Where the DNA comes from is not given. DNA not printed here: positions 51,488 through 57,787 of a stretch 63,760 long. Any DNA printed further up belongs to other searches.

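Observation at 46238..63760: Unlisted giant ORF: at least 17.5 kb / 5,841 codons of uninterrupted surface-protein coding sequence running off the window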

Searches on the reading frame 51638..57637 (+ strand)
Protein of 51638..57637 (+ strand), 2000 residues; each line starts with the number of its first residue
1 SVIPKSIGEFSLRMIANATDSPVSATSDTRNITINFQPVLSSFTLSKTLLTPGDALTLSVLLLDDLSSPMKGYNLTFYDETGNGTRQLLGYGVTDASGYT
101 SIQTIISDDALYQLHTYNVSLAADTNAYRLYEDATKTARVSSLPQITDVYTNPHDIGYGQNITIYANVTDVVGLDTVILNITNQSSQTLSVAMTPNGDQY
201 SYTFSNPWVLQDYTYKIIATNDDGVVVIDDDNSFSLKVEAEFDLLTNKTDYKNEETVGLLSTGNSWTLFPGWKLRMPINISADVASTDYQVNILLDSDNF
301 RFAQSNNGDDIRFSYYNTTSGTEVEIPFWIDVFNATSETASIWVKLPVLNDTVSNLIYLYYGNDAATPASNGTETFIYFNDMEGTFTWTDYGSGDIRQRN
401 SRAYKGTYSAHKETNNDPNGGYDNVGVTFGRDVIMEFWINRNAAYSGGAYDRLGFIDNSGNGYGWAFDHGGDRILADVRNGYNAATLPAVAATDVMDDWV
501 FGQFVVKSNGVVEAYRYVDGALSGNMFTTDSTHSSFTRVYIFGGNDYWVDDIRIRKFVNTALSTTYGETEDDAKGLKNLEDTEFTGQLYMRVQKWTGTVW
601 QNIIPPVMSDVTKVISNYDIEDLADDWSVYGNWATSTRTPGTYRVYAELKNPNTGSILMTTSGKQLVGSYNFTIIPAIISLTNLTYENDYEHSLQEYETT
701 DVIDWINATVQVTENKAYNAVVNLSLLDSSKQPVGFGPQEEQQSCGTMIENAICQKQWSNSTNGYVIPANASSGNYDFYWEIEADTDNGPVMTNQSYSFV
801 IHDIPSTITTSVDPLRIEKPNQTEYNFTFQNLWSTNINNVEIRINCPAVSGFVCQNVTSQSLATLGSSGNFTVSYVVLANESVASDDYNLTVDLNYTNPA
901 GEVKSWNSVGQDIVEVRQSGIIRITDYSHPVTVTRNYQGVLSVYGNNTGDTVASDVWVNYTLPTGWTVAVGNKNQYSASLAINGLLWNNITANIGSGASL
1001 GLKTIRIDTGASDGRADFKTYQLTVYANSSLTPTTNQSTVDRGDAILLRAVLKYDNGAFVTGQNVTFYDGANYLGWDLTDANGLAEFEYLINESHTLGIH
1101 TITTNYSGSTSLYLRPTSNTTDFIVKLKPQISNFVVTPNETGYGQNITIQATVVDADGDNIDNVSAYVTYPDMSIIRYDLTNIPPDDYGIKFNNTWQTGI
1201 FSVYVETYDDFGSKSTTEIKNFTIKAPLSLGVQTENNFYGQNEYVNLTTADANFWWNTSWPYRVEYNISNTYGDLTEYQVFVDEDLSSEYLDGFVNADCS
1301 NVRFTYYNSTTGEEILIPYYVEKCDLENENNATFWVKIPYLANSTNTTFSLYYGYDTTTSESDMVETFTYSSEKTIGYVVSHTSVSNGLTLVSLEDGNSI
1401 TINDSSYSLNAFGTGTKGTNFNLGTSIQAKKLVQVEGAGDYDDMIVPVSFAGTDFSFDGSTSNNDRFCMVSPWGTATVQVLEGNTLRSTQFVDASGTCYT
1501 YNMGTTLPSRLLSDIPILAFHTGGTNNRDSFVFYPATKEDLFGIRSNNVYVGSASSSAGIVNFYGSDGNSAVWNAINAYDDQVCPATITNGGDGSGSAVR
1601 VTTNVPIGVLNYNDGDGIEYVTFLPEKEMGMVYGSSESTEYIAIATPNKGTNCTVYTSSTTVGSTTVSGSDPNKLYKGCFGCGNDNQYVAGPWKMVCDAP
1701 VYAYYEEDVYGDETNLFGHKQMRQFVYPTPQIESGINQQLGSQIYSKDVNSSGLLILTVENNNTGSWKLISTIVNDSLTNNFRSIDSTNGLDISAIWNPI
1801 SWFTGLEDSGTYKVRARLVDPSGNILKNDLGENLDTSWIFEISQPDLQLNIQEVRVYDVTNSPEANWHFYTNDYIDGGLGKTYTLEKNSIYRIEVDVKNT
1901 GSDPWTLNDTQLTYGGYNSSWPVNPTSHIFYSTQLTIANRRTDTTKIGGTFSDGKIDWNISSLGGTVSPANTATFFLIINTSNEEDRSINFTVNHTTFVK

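Call 6: search_protein_families(library=pfam, proteins=[window:51638-57637:+], max_evalue=0.01)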
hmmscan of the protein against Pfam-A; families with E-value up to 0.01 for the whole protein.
window:51638-57637:+ (2000 aa): 6 families
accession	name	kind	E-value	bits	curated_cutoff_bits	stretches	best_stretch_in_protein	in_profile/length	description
PF10102.14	DUF2341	-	2e-26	92.7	23.4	2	307-388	1-81/84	Domain of unknown function (DUF2341)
PF16640.11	Big_3_5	-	1.3e-06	29.3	35.5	1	1034-1125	2-87/88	Bacterial Ig-like domain (group 3)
PF10633.15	NPCBM_assoc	-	3e-06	27.8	24.4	0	940-1007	8-73/78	NPCBM-associated, NEW3 domain of alpha-galactosidase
PF01835.25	MG2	-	0.0011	19.8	32.8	0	47-126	8-85/96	MG2 domain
PF02369.22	Big_1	-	0.0024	18.4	34.9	1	1028-1111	1-85/93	Bacterial Ig-like domain (group 1)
PF15418.12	DUF4625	-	0.0098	16.6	27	0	758-782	90-114/131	Domain of unknown function (DUF4625)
